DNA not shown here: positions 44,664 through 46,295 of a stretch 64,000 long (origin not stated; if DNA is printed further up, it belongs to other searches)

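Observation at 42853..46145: Orphan corrinoid iron-sulfur protein (AcsC) with its own RACo activase, without AcsD, methyltransferase or CODH/ACS partners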

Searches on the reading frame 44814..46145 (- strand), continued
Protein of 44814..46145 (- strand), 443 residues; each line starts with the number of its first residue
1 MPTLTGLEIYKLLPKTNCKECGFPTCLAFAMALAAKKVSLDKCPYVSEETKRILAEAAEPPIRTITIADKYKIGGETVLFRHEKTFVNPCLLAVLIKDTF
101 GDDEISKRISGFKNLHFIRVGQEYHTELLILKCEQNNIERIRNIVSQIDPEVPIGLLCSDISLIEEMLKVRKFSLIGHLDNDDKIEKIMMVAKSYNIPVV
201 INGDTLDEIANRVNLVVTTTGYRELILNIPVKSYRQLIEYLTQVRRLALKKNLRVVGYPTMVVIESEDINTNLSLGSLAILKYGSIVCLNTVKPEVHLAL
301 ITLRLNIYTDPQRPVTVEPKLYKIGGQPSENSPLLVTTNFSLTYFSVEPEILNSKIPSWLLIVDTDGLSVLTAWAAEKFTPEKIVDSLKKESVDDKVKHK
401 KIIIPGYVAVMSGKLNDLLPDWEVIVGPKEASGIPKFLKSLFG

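Call 26: find_related_loci(query=A2, collection=genome_contigs, flank=10000)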
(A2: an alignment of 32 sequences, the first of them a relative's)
Query A2 (443 aa) in genome_contigs; peptide patterns used: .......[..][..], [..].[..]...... (x = any residue, [..] = any of these).
600 stretches matched a pattern (row limit reached: there are more); 597 encode a relative of the query (tblastn E <= 1e-3); the best 80 are kept; 80 distinct loci.
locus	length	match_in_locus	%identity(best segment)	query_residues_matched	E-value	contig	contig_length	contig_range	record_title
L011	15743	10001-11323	68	1-442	0e+0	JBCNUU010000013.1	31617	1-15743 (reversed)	MAG: Endomicrobiia bacterium isolate DT_Bin_9 contig13, whole genome shotgun sequence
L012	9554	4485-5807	47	3-441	9e-126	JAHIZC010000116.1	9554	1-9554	MAG: Candidatus Omnitrophota bacterium isolate Modern_marine.mb.16 Modern_marine.mb.16_k141_1308336, whole genome shotgu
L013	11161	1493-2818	47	3-441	1e-124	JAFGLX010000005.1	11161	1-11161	MAG: Candidatus Omnitrophota bacterium isolate Zod_Metabat.422 k87_556148, whole genome shotgun sequence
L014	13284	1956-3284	46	4-443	1e-123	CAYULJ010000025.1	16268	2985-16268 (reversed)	MAG TPA_asm: uncultured Planctomycetia bacterium isolate SRP167671_co1_160 genome assembly, contig: NODE_4181_length_162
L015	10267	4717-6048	47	3-439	7e-124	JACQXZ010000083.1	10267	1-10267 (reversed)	MAG: Actinomycetota bacterium isolate NC_groundwater_1528_Pr4_S-0.65um_37_9 SR1-18-Sp65_coassembly_scaffold_426165, whol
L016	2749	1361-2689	46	3-442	6e-129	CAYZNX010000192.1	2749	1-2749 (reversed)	MAG TPA_asm: uncultured Planctomycetia bacterium isolate SRP090828_co1_58 genome assembly, contig: NODE_13858_length_274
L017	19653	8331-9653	46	3-441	4e-123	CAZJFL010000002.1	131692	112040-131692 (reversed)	MAG TPA_asm: uncultured Planctomycetales bacterium isolate SRP178699_co1_171 genome assembly, contig: NODE_53_length_131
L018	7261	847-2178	45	4-442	4e-123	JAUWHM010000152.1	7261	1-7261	MAG: Nitrospirota bacterium isolate CSMAG_2268 CSMAG_2268_k141_1524804_length_7261_cov_8.0000, whole genome shotgun sequ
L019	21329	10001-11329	46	3-440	4e-123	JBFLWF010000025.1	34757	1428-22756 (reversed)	MAG: Nitrospirota bacterium isolate MAG025 MAG025_25, whole genome shotgun sequence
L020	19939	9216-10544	44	3-440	1e-122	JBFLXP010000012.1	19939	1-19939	MAG: Nitrospirota bacterium isolate MAG061 MAG061_12, whole genome shotgun sequence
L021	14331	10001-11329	47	1-441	1e-122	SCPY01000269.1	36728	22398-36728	MAG: bacterium isolate DP16D_bin.15 DP16D_bin.15-106985, whole genome shotgun sequence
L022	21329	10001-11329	45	3-442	3e-122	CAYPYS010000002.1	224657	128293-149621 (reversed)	MAG TPA_asm: uncultured Planctomycetia bacterium isolate binchicken_co65_28 genome assembly, contig: NODE_51_length_2246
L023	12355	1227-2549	47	3-441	5e-122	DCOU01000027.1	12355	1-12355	MAG TPA_asm: Candidatus Omnitrophica bacterium UBA1562 UBA1562_contig_19836, whole genome shotgun sequence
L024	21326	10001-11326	46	3-441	8e-122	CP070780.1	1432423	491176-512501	MAG: Candidatus Omnitrophota bacterium isolate bin17 chromosome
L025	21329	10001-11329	45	3-440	2e-121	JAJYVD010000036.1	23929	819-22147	MAG: Nitrospirae bacterium isolate FK1.bin72 NODE_2023_length_23929_cov_15.332661, whole genome shotgun sequence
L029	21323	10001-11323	47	4-441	5e-121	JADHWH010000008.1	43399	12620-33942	MAG: Candidatus Omnitrophota bacterium isolate BS750m-G22 BS-750m-C749, whole genome shotgun sequence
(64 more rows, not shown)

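Call 28: find_homologous_proteins(query=L008:18643-19578:+, max_evalue=1e-20)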
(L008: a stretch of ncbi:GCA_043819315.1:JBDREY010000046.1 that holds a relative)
Query L008:18643-19578:+ (311 aa): 4950 proteins with E <= 1e-20 among 8000 candidates; the best 120 are listed.
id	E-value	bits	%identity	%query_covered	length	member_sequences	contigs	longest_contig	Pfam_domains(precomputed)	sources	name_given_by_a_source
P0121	3.4e-206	701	100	100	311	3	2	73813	PF03599.23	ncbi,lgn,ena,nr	ncbi:MAG: acetyl-CoA decarbonylase/synthase complex subunit delta [Elusimicrobia bacterium]|nr:acety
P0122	3.4e-178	609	84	100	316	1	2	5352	PF03599.23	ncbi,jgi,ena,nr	ncbi:MAG: acetyl-CoA decarbonylase/synthase complex subunit delta [Elusimicrobia bacterium RIFOXYB2_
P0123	8.2e-167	572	79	99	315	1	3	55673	PF03599.23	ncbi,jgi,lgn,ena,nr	ncbi:MAG: acetyl-CoA decarbonylase/synthase complex subunit delta [Elusimicrobia bacterium RIFOXYA2_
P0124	1.0e-150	519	72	100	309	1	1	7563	PF03599.23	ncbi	ncbi:MAG: acetyl-CoA decarbonylase/synthase complex subunit delta [Elusimicrobiota bacterium]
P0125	4.1e-149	514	72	99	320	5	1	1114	PF03599.23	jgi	-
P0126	6.3e-149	513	71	100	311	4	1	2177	PF03599.23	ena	-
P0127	8.8e-148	510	68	100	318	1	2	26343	PF03599.23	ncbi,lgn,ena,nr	ncbi:MAG: acetyl-CoA decarbonylase/synthase complex subunit delta [Elusimicrobia bacterium]|nr:acety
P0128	8.8e-146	503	68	100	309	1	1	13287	PF03599.23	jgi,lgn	jgi:acetyl-CoA decarbonylase/synthase complex subunit delta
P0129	1.1e-142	493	68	100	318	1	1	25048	PF03599.23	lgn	-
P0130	1.2e-139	483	66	99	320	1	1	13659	PF03599.23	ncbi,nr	ncbi:MAG: acetyl-CoA decarbonylase/synthase complex subunit delta [Elusimicrobiota bacterium]|nr:ace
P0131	2.0e-138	479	73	90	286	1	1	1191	PF03599.23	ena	-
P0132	3.5e-138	478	67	99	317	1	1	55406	PF03599.23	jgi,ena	-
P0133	2.7e-137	475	67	99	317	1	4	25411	PF03599.23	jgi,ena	jgi:acetyl-CoA decarbonylase/synthase complex subunit delta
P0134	1.2e-136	473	66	100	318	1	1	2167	PF03599.23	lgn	-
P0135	6.9e-134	464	66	100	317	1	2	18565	PF03599.23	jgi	jgi:acetyl-CoA decarbonylase/synthase complex subunit delta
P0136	2.2e-133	462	66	99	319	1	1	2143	PF03599.23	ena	-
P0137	2.2e-128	446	64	99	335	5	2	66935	PF03599.23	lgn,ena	-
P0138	2.5e-126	439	63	99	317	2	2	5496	PF03599.23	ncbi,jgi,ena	-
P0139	4.9e-126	438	63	99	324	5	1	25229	PF03599.23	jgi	-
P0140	1.2e-123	430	61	99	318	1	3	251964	PF03599.23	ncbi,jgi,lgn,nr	ncbi:MAG TPA: acetyl-CoA decarbonylase/synthase complex subunit delta [Elusimicrobia bacterium]|jgi:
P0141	2.0e-123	430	61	99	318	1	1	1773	PF03599.23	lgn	-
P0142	2.9e-123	429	63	99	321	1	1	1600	PF03599.23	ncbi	-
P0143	3.0e-123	429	63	98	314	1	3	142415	PF03599.23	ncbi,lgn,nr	ncbi:MAG: acetyl-CoA decarbonylase/synthase complex subunit delta [Endomicrobia bacterium]|nr:acetyl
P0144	5.0e-123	428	61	99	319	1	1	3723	PF03599.23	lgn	-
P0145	6.0e-122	425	60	99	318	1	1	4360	PF03599.23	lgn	-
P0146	6.5e-122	425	60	99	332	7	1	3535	PF03599.23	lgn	-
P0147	1.2e-121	424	62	99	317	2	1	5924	PF03599.23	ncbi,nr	ncbi:MAG: acetyl-CoA decarbonylase/synthase complex subunit delta [Elusimicrobiota bacterium]|nr:ace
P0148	1.3e-121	424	60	98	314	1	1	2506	PF03599.23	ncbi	-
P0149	2.0e-121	423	59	99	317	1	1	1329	PF03599.23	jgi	-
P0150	7.7e-121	421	62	99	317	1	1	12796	PF03599.23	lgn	-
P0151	1.2e-119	417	60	100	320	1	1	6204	PF03599.23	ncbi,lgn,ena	-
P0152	3.8e-119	416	61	100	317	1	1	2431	PF03599.23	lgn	-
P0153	8.5e-119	414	62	99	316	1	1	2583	PF03599.23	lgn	-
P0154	9.5e-119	414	61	99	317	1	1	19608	PF03599.23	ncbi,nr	ncbi:MAG: acetyl-CoA decarbonylase/synthase complex subunit delta [Endomicrobia bacterium]|nr:acetyl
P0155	1.6e-118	413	61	98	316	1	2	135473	PF03599.23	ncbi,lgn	ncbi:MAG: acetyl-CoA decarbonylase/synthase complex subunit delta [Endomicrobiia bacterium]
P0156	2.0e-118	413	60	99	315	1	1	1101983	PF03599.23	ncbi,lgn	-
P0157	1.0e-117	411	60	99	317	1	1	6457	PF03599.23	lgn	-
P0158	1.1e-117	411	61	99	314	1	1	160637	PF03599.23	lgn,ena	-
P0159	1.8e-117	410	60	100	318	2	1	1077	PF03599.23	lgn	-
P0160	4.7e-117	409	61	98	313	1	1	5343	PF03599.23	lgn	-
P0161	7.0e-117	408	61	99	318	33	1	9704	PF03599.23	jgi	jgi:acetyl-CoA decarbonylase/synthase complex subunit delta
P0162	2.9e-116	406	59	99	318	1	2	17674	PF03599.23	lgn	-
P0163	4.6e-116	405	60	99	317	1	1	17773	PF03599.23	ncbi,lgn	ncbi:MAG: acetyl-CoA decarbonylase/synthase complex subunit delta [Endomicrobiia bacterium]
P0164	6.8e-116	405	59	100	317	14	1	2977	PF03599.23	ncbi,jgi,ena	-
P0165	1.3e-115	404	60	98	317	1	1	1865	PF03599.23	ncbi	-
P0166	2.9e-113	396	58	99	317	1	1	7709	PF03599.23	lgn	-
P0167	4.2e-113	396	57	99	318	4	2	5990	PF03599.23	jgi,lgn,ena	-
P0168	4.3e-112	392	57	100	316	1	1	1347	PF03599.23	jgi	jgi:acetyl-CoA decarbonylase/synthase complex subunit delta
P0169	5.0e-112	392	58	100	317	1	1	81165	PF03599.23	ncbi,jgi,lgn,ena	ncbi:MAG: acetyl-CoA decarbonylase/synthase complex subunit delta [Elusimicrobiota bacterium]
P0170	5.6e-112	392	57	99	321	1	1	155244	PF03599.23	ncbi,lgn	ncbi:MAG: acetyl-CoA decarbonylase/synthase complex subunit delta [Elusimicrobiota bacterium]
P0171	1.1e-111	391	57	100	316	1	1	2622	PF03599.23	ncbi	ncbi:MAG: acetyl-CoA decarbonylase/synthase complex subunit delta [Elusimicrobiota bacterium]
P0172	1.6e-111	390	57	99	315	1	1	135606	PF03599.23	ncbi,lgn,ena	-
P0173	2.0e-111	390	56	99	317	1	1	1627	PF03599.23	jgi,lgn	jgi:acetyl-CoA decarbonylase/synthase complex subunit delta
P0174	2.5e-111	390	56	98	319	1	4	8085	PF03599.23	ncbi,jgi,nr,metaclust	ncbi:MAG: acetyl-CoA decarbonylase/synthase complex subunit delta [Elusimicrobia bacterium CG06_land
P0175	4.7e-111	389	56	99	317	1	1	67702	PF03599.23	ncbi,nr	ncbi:MAG: acetyl-CoA decarbonylase/synthase complex subunit delta [Elusimicrobia bacterium]|nr:acety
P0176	7.4e-111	388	57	98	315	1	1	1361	PF03599.23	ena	-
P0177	8.1e-111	388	56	100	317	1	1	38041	PF03599.23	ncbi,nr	ncbi:MAG: acetyl-CoA decarbonylase/synthase complex subunit delta [Elusimicrobia bacterium]|nr:acety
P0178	1.4e-110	387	56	98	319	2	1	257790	PF03599.23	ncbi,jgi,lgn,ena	ncbi:MAG: acetyl-CoA decarbonylase/synthase complex subunit delta [Elusimicrobiota bacterium]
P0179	1.5e-110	387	56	99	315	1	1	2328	PF03599.23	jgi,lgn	jgi:acetyl-CoA decarbonylase/synthase complex subunit delta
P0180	3.5e-110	386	55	100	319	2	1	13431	PF03599.23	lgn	-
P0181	4.3e-110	386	58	99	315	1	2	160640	PF03599.23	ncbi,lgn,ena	-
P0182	6.4e-110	385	56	100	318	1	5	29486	PF03599.23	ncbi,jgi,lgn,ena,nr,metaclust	ncbi:MAG: acetyl-CoA decarbonylase/synthase complex subunit delta [Elusimicrobia bacterium RIFOXYD2_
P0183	6.8e-110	385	54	100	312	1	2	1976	PF03599.23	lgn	-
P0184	3.5e-109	383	54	99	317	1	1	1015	PF03599.23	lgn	-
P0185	3.0e-108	380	56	98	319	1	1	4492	PF03599.23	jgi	jgi:acetyl-CoA decarbonylase/synthase, CODH/ACS complex subunit delta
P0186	3.5e-108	380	56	99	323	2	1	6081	PF03599.23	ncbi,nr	ncbi:MAG: acetyl-CoA decarbonylase/synthase complex subunit delta [Candidatus Omnitrophica bacterium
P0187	4.5e-108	379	56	99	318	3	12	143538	PF03599.23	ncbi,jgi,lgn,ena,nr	ncbi:MAG: acetyl-CoA decarbonylase/synthase complex subunit delta [Elusimicrobia bacterium RIFOXYC2_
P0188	7.5e-108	378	56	99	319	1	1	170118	PF03599.23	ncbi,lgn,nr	ncbi:MAG: acetyl-CoA decarbonylase/synthase complex subunit delta [Elusimicrobia bacterium]|nr:acety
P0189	7.8e-108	378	56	100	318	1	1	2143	PF03599.23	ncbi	-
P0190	8.1e-108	378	53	100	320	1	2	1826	PF03599.23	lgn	-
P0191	1.7e-107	377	53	99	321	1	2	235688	PF03599.23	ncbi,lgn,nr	ncbi:MAG: acetyl-CoA decarbonylase/synthase complex subunit delta [Planctomycetes bacterium]|nr:acet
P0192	3.3e-107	376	56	98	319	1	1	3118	PF03599.23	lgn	-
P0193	4.7e-107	376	55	100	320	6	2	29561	PF03599.23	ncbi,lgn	-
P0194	1.1e-106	375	54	100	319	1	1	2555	PF03599.23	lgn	-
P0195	2.0e-106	374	53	99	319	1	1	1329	PF03599.23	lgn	-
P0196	3.2e-106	373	54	100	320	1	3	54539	PF03599.23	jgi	-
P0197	3.9e-106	373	56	99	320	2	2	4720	PF03599.23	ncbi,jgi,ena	-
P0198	4.9e-106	372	56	99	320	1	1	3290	PF03599.23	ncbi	ncbi:MAG: CO dehydrogenase/acetyl-CoA synthase subunit delta [Candidatus Omnitrophota bacterium]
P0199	7.7e-106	372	54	99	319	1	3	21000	PF03599.23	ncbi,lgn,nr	ncbi:MAG: acetyl-CoA decarbonylase/synthase complex subunit delta [Candidatus Omnitrophica bacterium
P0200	1.1e-105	371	54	100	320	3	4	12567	PF03599.23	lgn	-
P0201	1.3e-105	371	55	100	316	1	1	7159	PF03599.23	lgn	-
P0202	1.8e-105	371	54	99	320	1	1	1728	PF03599.23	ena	-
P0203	1.9e-105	371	53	100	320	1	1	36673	PF03599.23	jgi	-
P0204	2.2e-105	370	56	100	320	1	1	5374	PF03599.23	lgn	-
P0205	2.6e-105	370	54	100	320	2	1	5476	PF03599.23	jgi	-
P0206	5.5e-105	369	54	100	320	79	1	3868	PF03599.23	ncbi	-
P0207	8.4e-105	368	55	100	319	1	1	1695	PF03599.23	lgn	-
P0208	1.1e-104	368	54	100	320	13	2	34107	PF03599.23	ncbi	-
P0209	1.4e-104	368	54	99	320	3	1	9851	PF03599.23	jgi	-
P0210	1.7e-104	367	54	99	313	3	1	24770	PF03599.23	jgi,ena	-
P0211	2.2e-104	367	54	100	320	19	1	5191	PF03599.23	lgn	-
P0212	5.4e-104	366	54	99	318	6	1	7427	PF03599.23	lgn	-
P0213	6.4e-104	365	54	100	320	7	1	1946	PF03599.23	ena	-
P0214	9.0e-104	365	53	100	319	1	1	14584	PF03599.23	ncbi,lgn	-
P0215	1.5e-103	364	53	100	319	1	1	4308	PF03599.23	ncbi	-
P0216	1.7e-103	364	53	100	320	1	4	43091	PF03599.23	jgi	-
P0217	4.4e-103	363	52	99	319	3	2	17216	PF03599.23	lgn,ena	-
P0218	6.0e-103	362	53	100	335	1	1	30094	PF03599.23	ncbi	ncbi:MAG: acetyl-CoA decarbonylase/synthase complex subunit delta [Elusimicrobiota bacterium]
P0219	1.9e-102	361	54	99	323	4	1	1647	PF03599.23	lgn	-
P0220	2.0e-102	361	52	100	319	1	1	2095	PF03599.23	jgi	-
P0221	3.0e-102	360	52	99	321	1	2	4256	PF03599.23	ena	-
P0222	3.1e-102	360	52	99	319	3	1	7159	PF03599.23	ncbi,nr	ncbi:MAG: acetyl-CoA decarbonylase/synthase complex subunit delta [Candidatus Omnitrophica bacterium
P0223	3.4e-102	360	53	100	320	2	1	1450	PF03599.23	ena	-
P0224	6.0e-102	359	52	100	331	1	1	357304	PF03599.23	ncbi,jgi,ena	ncbi:MAG: CO dehydrogenase/acetyl-CoA synthase subunit delta [Candidatus Omnitrophota bacterium]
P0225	1.7e-101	358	53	99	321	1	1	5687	PF03599.23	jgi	jgi:acetyl-CoA decarbonylase/synthase complex subunit delta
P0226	3.3e-101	357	51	100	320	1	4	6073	PF03599.23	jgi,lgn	jgi:acetyl-CoA decarbonylase/synthase complex subunit delta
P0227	3.5e-101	357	51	100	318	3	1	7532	PF03599.23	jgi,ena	-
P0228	3.6e-101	356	51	99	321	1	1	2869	PF03599.23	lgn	-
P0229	1.1e-100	355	54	99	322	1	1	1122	PF03599.23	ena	-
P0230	1.1e-100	355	53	97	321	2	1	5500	PF03599.23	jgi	jgi:acetyl-CoA decarbonylase/synthase complex subunit delta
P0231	1.6e-100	354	53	100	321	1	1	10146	PF03599.23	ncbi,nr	ncbi:MAG: acetyl-CoA decarbonylase/synthase complex subunit delta [Candidatus Omnitrophica bacterium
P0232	2.9e-100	353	51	100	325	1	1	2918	PF03599.23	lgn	-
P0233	3.0e-100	353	52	100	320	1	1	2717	PF03599.23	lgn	-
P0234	3.9e-100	353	53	100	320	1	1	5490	PF03599.23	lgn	-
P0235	4.3e-100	353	52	100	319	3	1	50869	PF03599.23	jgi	jgi:acetyl-CoA decarbonylase/synthase complex subunit delta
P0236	5.8e-100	353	51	99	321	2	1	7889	PF03599.23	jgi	jgi:acetyl-CoA decarbonylase/synthase complex subunit delta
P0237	6.0e-100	352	54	98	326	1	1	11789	PF03599.23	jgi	jgi:acetyl-CoA decarbonylase/synthase complex subunit delta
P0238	6.9e-100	352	54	98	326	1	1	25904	PF03599.23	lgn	-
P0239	7.5e-100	352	52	100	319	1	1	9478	PF03599.23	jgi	-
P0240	8.5e-100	352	52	100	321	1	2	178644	PF03599.23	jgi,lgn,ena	-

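Call 29: find_encoding_contigs(protein=P0143, flank=10000, max_places=3)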
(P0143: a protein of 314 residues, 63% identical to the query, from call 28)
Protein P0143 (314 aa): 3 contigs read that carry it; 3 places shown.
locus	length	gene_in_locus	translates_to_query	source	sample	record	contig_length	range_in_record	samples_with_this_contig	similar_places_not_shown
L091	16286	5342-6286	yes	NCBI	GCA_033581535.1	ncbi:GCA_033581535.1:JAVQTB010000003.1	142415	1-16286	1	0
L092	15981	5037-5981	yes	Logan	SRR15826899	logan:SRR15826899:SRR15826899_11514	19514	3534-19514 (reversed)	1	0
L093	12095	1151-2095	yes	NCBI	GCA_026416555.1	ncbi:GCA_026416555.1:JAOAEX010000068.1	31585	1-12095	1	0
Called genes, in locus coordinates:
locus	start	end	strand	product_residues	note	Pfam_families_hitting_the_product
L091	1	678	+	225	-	PF02219:MTHFR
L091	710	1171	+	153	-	-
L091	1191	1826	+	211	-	PF04961:FTCD_C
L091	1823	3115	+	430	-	PF00860:Xan_ur_permease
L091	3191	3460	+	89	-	PF06249:EutQ (weak), PF05899:Cupin_3, PF07883:Cupin_2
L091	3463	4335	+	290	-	PF01545:Cation_efflux, PF16916:ZT_dimer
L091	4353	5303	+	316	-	PF00763:THF_DHG_CYH, PF02882:THF_DHG_CYH_C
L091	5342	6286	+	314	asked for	PF03599:CdhD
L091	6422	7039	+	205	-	PF04079:SMC_ScpB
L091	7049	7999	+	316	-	PF01261:AP_endonuc_2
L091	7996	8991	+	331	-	PF01087:GalP_UDP_transf, PF16285:DUF4931_N, PF01230:HIT (faint), PF16268:DUF4921, PF02744:GalP_UDP_tr_C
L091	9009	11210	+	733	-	PF13646:HEAT_2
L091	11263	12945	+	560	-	PF13231:PMT_2 (weak)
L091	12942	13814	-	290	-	PF02569:Pantoate_ligase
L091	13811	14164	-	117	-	PF00578:AhpC-TSA (weak), PF14595:Thioredoxin_9 (weak), PF00085:Thioredoxin, PF13098:Thioredoxin_2, PF13905:Thioredoxin_8 (weak), PF07689:KaiB (weak)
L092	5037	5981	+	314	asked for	PF03599:CdhD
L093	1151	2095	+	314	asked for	PF03599:CdhD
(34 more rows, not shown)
